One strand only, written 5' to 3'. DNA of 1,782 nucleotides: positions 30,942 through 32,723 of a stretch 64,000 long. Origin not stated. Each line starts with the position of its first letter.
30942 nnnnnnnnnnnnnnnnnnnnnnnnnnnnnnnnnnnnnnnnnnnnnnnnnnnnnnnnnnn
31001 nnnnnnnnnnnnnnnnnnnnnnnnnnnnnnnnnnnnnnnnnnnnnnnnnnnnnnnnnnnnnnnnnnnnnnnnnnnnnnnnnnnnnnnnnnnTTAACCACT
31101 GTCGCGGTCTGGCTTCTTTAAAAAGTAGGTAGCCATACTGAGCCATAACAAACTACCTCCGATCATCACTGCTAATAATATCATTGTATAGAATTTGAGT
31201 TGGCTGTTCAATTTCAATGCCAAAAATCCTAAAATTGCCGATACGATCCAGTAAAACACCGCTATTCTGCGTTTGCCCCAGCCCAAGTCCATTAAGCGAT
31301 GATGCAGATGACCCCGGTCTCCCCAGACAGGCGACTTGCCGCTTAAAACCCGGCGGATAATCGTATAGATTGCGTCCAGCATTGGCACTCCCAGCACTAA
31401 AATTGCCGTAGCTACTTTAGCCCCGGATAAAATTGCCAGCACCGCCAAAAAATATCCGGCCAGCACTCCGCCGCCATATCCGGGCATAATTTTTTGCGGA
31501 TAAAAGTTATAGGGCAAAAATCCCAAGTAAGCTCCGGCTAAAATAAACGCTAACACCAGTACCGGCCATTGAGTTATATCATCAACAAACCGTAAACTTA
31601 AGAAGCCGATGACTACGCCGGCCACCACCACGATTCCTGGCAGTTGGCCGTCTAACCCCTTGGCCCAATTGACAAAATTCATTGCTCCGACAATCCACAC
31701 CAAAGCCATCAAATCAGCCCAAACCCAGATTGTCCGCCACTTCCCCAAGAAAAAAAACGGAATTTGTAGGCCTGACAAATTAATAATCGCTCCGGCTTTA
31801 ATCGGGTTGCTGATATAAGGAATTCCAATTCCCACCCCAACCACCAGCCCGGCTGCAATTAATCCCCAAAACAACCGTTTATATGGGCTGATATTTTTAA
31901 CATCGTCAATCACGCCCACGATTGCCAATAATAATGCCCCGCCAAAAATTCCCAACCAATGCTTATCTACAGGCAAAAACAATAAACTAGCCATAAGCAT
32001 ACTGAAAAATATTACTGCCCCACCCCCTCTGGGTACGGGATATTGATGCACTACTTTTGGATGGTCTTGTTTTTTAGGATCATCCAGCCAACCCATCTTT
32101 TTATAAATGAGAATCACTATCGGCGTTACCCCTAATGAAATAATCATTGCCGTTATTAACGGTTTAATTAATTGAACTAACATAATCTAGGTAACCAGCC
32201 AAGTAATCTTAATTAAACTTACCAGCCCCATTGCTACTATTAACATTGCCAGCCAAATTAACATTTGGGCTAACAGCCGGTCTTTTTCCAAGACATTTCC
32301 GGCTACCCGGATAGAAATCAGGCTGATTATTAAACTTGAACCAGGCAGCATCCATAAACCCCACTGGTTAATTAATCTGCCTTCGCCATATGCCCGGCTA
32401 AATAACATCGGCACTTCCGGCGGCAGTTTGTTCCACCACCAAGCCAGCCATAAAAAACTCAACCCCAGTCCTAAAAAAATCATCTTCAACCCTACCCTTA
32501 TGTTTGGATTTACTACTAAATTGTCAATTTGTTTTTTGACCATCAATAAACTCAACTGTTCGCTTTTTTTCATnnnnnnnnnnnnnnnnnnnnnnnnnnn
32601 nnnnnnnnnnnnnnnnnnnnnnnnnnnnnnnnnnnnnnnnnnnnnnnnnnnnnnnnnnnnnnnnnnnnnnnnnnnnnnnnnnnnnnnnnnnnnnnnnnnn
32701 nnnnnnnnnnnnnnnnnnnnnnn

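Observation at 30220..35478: Polyprenyl-phosphate glycan cassette: UbiA-like (decaprenyl-P phosphoribosyltransferase-type), WecA-like, GT-C and processive QxxRW GT2, co-transcribed with metG-tatD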

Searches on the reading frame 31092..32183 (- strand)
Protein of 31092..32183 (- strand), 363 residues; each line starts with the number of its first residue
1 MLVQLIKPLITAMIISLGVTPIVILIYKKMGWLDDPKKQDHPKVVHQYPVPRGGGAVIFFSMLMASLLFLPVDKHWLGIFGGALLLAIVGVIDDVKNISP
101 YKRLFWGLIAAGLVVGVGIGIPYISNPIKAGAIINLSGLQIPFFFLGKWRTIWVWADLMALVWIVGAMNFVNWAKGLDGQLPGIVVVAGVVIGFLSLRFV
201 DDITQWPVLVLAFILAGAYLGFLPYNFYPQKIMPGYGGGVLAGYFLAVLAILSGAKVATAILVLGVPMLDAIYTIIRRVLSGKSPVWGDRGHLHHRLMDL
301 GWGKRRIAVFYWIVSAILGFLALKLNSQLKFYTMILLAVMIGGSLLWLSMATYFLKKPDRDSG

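Call 3: search_protein_families(library=pfam, proteins=[window:31092-32183:-], max_evalue=0.01)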
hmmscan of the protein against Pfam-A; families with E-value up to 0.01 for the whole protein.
window:31092-32183:- (363 aa): 1 family
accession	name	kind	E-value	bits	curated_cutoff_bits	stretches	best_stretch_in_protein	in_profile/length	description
PF00953.26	Glycos_transf_4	-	2.9e-25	89.6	27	1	76-253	1-159/160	Glycosyl transferase family 4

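Call 4: search_protein_families(library=ncbifam, proteins=[window:31092-32183:-], max_evalue=0.01)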
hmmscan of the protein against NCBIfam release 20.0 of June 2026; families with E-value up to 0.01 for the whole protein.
window:31092-32183:- (363 aa): 3 families
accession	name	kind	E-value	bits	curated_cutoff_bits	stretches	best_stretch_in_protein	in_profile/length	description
TIGR02380.1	ECA_wecA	exception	2.4e-19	69.7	326.05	1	25-323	20-306/346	UDP-N-acetylglucosamine--undecaprenyl-phosphate N-acetylglucosaminephosphotransferase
NF053644.1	MraY_archaea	equivalog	2.9e-17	63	450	1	159-323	185-340/340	pseudomurein biosynthesis MraY family phospho-N-acetylmuramoyl-pentapeptide-transferase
TIGR00445.1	mraY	equivalog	2.9e-14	53.3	192.05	1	19-323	4-315/321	phospho-N-acetylmuramoyl-pentapeptide-transferase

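Call 40: search_solved_structures(query=window:31092-32183:-, max_evalue=0.01)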
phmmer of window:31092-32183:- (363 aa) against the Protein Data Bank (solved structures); distinct sequences matched with E-value up to 0.01: 5.
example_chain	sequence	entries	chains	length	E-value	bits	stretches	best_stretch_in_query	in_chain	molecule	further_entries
5jnq_A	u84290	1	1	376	5.6e-12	48.6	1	4-322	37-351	Phospho-N-acetylmuramoyl-pentapeptide-transferase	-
9zno_A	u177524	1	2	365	1.4e-10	44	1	13-323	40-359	Phospho-N-acetylmuramoyl-pentapeptide-transferase (MraY)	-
8g01_A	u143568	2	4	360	6.5e-09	38.5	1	5-323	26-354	Phospho-N-acetylmuramoyl-pentapeptide-transferase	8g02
8tlu_A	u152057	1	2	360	8.2e-09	38.2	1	6-323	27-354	Phospho-N-acetylmuramoyl-pentapeptide-transferase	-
4j72_A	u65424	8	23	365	1.3e-06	31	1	45-325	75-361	Phospho-N-acetylmuramoyl-pentapeptide-transferase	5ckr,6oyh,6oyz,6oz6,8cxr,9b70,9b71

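Call 69: search_protein_representatives(protein=window:31092-32183:-)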
Query: 363 residues. Proteins with E-value up to 0.001 (for the whole library): 21927; up to 1e-10: 9496; up to 1e-30: 494. The best 150 are listed.
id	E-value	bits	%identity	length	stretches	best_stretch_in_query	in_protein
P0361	5.1e-176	601.8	74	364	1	2-363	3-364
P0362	5.8e-110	384.4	53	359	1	4-349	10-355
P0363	9.5e-109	380.4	53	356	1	10-350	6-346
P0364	2.3e-94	333.0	47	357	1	6-352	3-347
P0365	8.6e-89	314.7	48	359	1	2-362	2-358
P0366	1.4e-88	313.9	54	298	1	72-351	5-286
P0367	1.3e-85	304.2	48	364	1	6-350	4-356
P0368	1.7e-85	303.8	47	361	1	9-349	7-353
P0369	3.1e-79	283.2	45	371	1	9-345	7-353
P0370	7.9e-79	281.9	53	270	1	10-267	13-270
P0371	5.6e-77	275.8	44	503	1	2-349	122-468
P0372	7.5e-75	268.8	42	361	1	8-357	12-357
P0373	1.3e-73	264.7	46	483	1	12-344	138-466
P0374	5.0e-73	262.8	40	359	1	6-343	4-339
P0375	5.7e-73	262.6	57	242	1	153-363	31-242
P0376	3.0e-72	260.2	40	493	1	6-349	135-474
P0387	1.9e-66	241.1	42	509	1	4-349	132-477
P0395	1.8e-61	224.8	40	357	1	6-359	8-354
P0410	1.1e-55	205.7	42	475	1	3-334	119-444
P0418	2.7e-54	201.1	38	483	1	3-334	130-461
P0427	6.0e-52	193.4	33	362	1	10-346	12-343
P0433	4.8e-50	187.1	33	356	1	16-341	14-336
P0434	5.2e-50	187.0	36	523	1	13-340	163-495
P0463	3.8e-45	171.0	38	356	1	12-348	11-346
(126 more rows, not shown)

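Call 72: find_encoding_contigs(protein=P0376, flank=8000, max_places=3)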
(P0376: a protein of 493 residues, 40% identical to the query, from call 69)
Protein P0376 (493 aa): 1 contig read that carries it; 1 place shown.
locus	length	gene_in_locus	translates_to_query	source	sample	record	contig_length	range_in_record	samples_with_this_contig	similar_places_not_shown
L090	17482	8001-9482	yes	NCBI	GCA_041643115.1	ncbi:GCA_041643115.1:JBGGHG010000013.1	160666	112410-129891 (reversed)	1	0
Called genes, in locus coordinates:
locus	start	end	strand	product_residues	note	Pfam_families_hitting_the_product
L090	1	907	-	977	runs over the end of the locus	PF00580:UvrD-helicase, PF13245:AAA_19, PF13538:UvrD_C_2 (faint), PF13361:UvrD_C, PF12705:PDDEXK_1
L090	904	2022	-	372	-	PF02646:RmuC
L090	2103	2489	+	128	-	-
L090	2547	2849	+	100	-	PF01541:GIY-YIG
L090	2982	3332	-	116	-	-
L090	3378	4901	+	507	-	PF00133:tRNA-synt_1, PF01406:tRNA-synt_1e (faint), PF09334:tRNA-synt_1g, PF00133:tRNA-synt_1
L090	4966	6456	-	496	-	-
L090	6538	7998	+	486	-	PF13632:Glyco_trans_2_3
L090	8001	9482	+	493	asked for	PF00953:Glycos_transf_4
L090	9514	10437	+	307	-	PF01040:UbiA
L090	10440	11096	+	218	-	PF01928:CYTH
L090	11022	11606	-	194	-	-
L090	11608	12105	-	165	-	-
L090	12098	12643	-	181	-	-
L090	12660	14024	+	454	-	PF04932:Wzy_C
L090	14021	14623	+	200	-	-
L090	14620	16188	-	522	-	-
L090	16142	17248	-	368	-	PF08308:PEGA, PF08239:SH3_3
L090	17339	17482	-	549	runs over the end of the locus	PF00118:Cpn60_TCP1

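Call 75: search_protein_families(library=ncbifam, proteins=[L090:10440-11096:+, L090:4966-6456:-], max_evalue=0.001)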
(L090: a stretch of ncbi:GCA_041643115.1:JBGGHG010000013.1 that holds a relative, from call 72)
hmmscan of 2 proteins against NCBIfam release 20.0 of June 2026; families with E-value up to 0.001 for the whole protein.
L090:10440-11096:+ (218 aa): 1 family
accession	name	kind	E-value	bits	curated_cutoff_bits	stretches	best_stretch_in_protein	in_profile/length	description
TIGR00318.1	cyaB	equivalog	3.8e-07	30.1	57.95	1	4-142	3-135/174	class IV adenylate cyclase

L090:4966-6456:- (496 aa): 0 families

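Call 81: search_protein_families(library=pfam, proteins=[P0418, P0387, P0376, P0434, P0410], max_evalue=5)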
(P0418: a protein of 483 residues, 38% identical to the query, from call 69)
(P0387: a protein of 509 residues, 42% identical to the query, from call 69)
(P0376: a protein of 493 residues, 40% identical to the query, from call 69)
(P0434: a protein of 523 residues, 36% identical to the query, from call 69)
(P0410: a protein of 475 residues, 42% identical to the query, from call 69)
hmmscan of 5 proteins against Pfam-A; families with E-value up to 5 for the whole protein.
P0418 (483 aa): 1 family
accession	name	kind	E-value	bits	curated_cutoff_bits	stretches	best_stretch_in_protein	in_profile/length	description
PF00953.26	Glycos_transf_4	-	3.4e-14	53.6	27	1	205-379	2-158/160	Glycosyl transferase family 4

P0387 (509 aa): 1 family
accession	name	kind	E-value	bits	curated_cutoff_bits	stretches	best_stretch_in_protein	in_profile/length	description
PF00953.26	Glycos_transf_4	-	2.2e-15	57.4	27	1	205-381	2-159/160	Glycosyl transferase family 4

P0376 (493 aa): 2 families
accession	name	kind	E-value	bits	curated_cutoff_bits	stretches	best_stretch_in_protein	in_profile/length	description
PF00953.26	Glycos_transf_4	-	2.6e-17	63.7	27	1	206-379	2-159/160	Glycosyl transferase family 4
PF04854.19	DUF624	-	0.55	10.9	24.2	1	383-412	13-44/77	Protein of unknown function, DUF624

P0434 (523 aa): 3 families
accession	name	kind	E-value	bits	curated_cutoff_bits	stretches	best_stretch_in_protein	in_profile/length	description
PF00953.26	Glycos_transf_4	-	3.2e-12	47.2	27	1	227-408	2-159/160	Glycosyl transferase family 4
PF15883.10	DUF4736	-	0.07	13.3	27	1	452-520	4-68/186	Domain of unknown function (DUF4736)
PF19447.4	DUF5985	-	0.71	10.7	27.3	1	451-475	18-42/86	Family of unknown function (DUF5985)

P0410 (475 aa): 1 family
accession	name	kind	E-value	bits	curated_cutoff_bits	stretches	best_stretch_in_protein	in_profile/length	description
PF00953.26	Glycos_transf_4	-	1.5e-23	84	27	1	190-363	3-159/160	Glycosyl transferase family 4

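Call 85: find_encoding_contigs(protein=P0427, flank=5000, max_places=1)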
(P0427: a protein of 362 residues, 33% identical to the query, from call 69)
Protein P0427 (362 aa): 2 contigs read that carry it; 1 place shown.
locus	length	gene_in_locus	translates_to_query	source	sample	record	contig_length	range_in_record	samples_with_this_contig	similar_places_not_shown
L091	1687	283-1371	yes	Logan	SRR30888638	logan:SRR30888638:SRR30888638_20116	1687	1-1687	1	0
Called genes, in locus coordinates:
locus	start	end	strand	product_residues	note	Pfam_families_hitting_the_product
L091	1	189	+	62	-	?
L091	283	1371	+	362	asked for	PF00953:Glycos_transf_4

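Call 86: find_encoding_contigs(protein=P0433, flank=5000, max_places=1)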
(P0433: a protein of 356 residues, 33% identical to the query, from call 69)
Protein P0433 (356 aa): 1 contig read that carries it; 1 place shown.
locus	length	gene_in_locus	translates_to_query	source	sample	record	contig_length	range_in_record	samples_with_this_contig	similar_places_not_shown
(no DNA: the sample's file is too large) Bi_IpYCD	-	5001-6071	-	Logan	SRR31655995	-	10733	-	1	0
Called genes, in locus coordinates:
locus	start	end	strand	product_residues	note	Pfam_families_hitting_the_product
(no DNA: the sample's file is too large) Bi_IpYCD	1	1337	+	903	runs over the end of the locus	PF00690:Cation_ATPase_N, PF00122:E1-E2_ATPase, PF00702:Hydrolase, PF13246:Cation_ATPase, PF08282:Hydrolase_3 (weak), PF00689:Cation_ATPase_C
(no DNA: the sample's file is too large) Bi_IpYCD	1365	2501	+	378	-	PF00149:Metallophos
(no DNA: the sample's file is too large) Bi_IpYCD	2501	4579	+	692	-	PF13175:AAA_15, PF13476:AAA_23 (weak), PF13514:AAA_27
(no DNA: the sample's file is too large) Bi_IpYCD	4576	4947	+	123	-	-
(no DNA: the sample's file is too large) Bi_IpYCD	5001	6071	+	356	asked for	PF00953:Glycos_transf_4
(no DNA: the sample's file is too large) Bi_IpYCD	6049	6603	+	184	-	PF02643:DUF192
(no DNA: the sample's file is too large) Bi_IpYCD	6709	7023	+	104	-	PF00829:Ribosomal_L21p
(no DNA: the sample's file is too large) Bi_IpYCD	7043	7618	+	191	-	PF04307:YdjM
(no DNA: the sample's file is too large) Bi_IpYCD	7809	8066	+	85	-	-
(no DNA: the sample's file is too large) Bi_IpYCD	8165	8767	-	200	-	PF21176:RecR_HhH, PF02132:RecR_ZnF (weak), PF13662:Toprim_4, PF01751:Toprim, PF21175:RecR_C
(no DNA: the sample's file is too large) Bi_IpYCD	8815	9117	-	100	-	PF02575:YbaB_DNA_bd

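Call 87: find_encoding_contigs(protein=P0463, flank=5000, max_places=1)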
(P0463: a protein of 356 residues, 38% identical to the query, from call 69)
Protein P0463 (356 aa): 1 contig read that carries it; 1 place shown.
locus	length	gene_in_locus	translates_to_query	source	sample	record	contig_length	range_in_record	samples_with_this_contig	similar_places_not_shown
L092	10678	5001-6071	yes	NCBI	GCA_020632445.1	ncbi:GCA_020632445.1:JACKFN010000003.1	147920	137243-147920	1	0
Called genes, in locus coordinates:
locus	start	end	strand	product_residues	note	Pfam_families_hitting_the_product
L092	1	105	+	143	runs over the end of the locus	PF02381:MraZ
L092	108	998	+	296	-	PF01795:Methyltransf_5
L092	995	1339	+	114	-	-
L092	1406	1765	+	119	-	-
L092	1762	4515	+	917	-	PF02861:Clp_N, PF00158:Sigma54_activat (faint), PF00004:AAA (weak), PF17871:AAA_lid_9, PF07724:AAA_2, PF00004:AAA (weak), PF07728:AAA_5, PF10431:ClpB_D2-small, +4 more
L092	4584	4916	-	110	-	-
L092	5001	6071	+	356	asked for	PF00953:Glycos_transf_4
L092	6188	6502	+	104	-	PF00829:Ribosomal_L21p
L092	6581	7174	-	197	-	PF21176:RecR_HhH, PF02132:RecR_ZnF, PF13662:Toprim_4, PF21175:RecR_C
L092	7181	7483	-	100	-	PF02575:YbaB_DNA_bd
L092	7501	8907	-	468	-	PF00772:DnaB, PF13481:AAA_25, PF03796:DnaB_C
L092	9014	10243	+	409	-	PF13439:Glyco_transf_4, PF13477:Glyco_trans_4_2 (faint), PF13579:Glyco_trans_4_4, PF00534:Glycos_transf_1, PF13692:Glyco_trans_1_4, PF13524:Glyco_trans_1_2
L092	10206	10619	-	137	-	-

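Call 89: find_encoding_contigs(protein=P0367, flank=6000, max_places=1)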
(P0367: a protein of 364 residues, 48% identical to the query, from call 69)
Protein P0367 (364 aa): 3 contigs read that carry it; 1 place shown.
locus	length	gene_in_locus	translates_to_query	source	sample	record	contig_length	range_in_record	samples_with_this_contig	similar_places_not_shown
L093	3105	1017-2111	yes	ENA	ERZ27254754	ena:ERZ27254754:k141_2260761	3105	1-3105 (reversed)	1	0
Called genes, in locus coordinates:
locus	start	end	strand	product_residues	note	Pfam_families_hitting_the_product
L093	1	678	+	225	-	?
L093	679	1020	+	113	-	-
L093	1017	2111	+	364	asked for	PF00953:Glycos_transf_4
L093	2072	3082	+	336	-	PF01040:UbiA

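Call 90: find_encoding_contigs(protein=P0395, flank=6000, max_places=1)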
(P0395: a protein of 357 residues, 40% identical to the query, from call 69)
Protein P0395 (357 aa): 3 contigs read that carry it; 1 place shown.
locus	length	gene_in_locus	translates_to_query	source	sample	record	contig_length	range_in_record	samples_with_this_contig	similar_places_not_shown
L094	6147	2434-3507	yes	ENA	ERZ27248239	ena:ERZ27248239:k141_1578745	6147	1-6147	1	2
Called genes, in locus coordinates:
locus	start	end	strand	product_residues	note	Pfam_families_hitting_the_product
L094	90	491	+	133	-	-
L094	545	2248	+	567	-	-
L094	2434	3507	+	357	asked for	PF00953:Glycos_transf_4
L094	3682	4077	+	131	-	-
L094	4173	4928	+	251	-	PF01386:Ribosomal_L25p, PF14693:Ribosomal_TL5_C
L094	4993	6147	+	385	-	?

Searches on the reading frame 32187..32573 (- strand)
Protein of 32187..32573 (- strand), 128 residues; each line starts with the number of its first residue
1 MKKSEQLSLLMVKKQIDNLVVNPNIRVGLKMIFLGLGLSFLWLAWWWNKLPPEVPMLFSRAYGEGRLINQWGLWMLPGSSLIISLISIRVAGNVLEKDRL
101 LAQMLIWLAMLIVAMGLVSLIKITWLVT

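Call 3: search_protein_families(library=pfam, proteins=[window:32187-32573:-], max_evalue=0.01)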
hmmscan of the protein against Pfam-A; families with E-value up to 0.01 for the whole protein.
window:32187-32573:- (128 aa): 0 families

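Call 4: search_protein_families(library=ncbifam, proteins=[window:32187-32573:-], max_evalue=0.01)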
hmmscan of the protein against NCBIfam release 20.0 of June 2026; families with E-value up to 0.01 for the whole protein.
window:32187-32573:- (128 aa): 0 families

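Call 81: search_protein_families(library=pfam, proteins=[window:32187-32573:-], max_evalue=5)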
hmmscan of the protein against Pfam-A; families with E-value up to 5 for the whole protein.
window:32187-32573:- (128 aa): 2 families
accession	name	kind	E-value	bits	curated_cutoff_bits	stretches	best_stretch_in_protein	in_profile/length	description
PF07853.16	DUF1648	-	0.03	14.4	28.7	1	36-56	3-23/49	Domain of unknown function (DUF1648)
PF19762.4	DUF6249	-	0.11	12.9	33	1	15-45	51-76/104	Domain of unknown function (DUF6249)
